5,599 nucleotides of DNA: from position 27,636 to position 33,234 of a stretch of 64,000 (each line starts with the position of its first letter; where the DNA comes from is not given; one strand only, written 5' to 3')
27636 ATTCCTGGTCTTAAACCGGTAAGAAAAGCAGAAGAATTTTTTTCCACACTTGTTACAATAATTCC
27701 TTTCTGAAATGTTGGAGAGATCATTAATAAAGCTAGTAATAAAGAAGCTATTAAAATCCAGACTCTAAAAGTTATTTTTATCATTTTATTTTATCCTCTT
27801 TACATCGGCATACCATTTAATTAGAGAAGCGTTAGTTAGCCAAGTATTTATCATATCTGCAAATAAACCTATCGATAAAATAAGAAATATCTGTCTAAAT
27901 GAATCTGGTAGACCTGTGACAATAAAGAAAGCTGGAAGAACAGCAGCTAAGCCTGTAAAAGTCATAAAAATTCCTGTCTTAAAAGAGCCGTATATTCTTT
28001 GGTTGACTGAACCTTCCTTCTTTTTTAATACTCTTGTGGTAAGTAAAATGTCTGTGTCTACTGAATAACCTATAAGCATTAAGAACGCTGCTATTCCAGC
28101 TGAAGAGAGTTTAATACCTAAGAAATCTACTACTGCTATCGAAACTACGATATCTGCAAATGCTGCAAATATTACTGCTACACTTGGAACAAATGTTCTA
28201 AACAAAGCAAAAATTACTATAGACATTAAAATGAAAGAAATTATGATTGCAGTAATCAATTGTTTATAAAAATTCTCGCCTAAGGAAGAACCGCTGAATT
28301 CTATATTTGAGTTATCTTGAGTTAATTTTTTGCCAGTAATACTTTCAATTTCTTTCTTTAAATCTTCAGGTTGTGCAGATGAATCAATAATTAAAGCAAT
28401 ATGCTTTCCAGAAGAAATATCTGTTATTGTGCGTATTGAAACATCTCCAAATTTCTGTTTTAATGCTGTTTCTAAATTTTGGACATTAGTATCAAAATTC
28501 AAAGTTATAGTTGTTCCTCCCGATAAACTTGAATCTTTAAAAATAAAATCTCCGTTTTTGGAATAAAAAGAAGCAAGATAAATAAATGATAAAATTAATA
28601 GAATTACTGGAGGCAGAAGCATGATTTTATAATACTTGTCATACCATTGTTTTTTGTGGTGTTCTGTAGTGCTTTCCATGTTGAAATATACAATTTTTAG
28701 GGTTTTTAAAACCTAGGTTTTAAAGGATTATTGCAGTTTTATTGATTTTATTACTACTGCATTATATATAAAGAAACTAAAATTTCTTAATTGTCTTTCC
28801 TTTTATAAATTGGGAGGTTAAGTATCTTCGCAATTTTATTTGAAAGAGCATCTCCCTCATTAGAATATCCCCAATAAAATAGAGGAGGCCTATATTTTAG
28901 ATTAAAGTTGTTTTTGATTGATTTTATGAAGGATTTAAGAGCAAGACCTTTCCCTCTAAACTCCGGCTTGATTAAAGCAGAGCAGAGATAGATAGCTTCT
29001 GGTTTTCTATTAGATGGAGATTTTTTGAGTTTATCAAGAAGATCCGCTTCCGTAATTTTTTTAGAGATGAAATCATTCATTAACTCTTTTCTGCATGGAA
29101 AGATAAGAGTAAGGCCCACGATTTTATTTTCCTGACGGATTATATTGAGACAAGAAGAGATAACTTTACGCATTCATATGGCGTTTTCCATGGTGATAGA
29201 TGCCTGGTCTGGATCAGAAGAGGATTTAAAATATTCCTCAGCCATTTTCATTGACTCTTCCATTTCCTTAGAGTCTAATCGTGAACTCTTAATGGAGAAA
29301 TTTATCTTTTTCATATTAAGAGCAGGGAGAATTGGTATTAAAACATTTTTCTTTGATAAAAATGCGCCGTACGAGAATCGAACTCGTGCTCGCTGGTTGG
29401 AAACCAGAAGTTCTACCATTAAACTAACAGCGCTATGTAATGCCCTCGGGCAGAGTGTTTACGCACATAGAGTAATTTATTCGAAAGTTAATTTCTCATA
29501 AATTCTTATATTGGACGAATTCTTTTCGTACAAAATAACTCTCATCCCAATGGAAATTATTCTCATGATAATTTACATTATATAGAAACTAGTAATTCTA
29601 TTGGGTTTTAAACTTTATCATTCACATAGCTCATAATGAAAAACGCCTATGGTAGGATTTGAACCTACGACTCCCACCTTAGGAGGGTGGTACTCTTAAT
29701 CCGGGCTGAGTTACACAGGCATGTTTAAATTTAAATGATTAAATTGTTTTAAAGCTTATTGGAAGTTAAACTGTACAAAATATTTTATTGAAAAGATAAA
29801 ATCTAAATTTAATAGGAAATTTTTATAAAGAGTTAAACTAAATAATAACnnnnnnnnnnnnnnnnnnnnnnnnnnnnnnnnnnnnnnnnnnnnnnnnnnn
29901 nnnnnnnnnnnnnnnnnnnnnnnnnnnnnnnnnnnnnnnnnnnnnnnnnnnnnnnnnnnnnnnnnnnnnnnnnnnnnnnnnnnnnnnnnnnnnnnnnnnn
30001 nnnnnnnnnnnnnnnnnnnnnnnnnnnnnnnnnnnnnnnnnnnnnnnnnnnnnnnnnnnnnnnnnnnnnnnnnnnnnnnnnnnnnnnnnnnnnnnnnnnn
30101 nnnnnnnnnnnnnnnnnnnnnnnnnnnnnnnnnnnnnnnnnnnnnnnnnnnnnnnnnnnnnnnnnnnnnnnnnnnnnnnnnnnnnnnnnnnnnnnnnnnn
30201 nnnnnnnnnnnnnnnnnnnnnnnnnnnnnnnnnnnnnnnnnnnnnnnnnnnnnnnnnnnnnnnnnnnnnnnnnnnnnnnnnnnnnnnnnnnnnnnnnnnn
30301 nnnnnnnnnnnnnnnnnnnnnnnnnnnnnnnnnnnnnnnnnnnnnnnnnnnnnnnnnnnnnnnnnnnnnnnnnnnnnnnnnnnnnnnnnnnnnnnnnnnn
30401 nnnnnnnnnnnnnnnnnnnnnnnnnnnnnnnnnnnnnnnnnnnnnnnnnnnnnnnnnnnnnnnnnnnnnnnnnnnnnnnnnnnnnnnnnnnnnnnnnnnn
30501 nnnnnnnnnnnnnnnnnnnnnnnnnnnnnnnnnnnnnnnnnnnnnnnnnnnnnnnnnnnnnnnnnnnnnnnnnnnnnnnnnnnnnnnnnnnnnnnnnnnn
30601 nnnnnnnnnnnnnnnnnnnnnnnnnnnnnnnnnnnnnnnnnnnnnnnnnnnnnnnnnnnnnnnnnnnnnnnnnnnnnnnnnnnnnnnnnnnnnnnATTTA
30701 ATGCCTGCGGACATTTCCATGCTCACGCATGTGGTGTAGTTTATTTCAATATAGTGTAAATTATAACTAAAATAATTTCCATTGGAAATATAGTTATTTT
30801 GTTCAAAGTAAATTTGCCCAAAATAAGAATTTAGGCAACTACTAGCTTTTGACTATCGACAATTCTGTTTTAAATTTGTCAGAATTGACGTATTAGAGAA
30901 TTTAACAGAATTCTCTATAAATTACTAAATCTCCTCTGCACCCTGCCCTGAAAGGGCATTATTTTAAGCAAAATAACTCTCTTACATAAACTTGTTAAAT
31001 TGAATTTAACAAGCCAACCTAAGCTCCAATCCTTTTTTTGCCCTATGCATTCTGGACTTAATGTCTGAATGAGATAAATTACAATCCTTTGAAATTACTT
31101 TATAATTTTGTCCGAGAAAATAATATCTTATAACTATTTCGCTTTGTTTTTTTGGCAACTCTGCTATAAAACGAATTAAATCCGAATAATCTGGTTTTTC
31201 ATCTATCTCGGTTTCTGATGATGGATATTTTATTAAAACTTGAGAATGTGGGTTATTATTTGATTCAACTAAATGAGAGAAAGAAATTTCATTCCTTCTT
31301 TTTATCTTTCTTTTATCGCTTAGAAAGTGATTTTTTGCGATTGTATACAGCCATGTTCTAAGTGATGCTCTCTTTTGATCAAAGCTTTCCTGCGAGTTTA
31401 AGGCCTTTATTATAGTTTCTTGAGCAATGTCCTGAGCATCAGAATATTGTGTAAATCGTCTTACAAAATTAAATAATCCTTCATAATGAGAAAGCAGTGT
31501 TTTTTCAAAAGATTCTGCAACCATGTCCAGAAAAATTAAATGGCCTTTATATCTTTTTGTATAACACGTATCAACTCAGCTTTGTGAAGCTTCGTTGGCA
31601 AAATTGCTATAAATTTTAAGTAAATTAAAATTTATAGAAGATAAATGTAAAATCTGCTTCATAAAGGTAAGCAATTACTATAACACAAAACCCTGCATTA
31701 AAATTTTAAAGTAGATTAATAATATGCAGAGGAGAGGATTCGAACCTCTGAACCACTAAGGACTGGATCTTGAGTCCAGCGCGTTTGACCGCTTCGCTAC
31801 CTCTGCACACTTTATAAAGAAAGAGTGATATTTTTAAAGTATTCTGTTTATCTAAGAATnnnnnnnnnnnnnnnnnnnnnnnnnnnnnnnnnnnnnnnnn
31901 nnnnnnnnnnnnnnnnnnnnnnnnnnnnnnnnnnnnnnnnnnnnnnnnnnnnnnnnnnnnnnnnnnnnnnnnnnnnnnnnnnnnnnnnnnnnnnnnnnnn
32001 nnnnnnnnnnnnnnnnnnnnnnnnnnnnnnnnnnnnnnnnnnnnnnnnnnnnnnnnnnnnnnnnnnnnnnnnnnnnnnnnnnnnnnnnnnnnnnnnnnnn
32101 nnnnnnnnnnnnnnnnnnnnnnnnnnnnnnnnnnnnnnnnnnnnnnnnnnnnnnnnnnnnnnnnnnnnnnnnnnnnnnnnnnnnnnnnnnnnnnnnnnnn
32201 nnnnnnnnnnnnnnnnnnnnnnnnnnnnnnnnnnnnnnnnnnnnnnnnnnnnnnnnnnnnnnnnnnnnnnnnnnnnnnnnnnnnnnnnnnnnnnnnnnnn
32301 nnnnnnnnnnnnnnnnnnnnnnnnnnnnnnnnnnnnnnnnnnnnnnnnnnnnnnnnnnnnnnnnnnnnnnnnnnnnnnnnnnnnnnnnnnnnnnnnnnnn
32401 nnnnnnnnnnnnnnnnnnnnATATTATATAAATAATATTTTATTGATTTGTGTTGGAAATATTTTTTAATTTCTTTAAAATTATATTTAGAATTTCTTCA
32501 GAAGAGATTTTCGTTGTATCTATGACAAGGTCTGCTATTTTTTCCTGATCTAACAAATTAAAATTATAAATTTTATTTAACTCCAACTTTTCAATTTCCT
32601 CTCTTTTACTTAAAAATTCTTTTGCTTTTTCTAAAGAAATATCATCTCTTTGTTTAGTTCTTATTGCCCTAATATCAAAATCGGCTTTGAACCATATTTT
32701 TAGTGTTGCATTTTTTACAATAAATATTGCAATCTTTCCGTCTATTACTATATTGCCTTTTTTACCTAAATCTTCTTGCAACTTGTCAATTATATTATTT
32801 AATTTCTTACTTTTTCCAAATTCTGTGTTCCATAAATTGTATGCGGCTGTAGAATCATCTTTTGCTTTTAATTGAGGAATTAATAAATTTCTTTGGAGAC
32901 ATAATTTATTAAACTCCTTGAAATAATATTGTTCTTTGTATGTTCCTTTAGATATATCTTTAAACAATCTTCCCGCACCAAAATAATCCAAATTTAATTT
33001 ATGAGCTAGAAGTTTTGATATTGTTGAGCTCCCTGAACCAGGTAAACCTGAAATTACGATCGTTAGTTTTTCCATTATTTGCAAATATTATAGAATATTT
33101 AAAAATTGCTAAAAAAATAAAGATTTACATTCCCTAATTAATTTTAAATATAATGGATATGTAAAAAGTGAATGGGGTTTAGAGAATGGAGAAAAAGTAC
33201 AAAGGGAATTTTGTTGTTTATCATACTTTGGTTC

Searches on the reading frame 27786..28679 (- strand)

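Call 30: search_protein_families(library=pfam, proteins=[window:27786-28679:-], max_evalue=0.001)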
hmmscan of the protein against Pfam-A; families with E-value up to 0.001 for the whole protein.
window:27786-28679:- (297 aa): 1 family
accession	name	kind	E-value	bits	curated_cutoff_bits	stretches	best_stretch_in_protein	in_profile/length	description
PF02355.23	SecD_SecF_C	-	5.1e-27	95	20.5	1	120-291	12-187/189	Protein export membrane protein SecD/SecF, C-terminal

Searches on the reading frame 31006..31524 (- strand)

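Call 97: search_protein_families(library=pfam, proteins=[window:31006-31524:-], max_evalue=0.001)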
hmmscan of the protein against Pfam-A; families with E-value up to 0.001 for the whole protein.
window:31006-31524:- (172 aa): 3 families
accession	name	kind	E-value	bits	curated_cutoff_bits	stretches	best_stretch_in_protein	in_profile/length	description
PF04542.20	Sigma70_r2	-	5e-15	55.5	24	1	12-76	4-70/71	Sigma-70 region 2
PF08281.18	Sigma70_r4_2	-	6e-11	42.3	25.7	1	116-164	4-52/54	Sigma-70, region 4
PF04545.22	Sigma70_r4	-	1.9e-05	24.5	24.1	1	120-162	2-44/50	Sigma-70, region 4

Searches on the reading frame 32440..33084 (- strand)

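Call 97: search_protein_families(library=pfam, proteins=[window:32440-33084:-], max_evalue=0.001)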
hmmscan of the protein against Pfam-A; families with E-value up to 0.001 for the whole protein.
window:32440-33084:- (214 aa): 5 families
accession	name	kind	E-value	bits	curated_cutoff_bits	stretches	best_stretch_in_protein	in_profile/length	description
PF13189.12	Cytidylate_kin2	-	9.9e-18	65.4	28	1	9-192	2-176/176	Cytidylate kinase-like family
PF02224.24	Cytidylate_kin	-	3.6e-15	56.7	26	1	89-207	92-210/211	Cytidylate kinase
PF13238.12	AAA_18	-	7.7e-09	36.5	29.4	1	9-151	1-116/128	AAA domain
PF13207.12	AAA_17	-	3.1e-07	31.2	27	1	13-67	2-55/136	AAA domain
PF01202.28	SKI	-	8.3e-05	23.2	22.1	0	123-206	82-158/159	Shikimate kinase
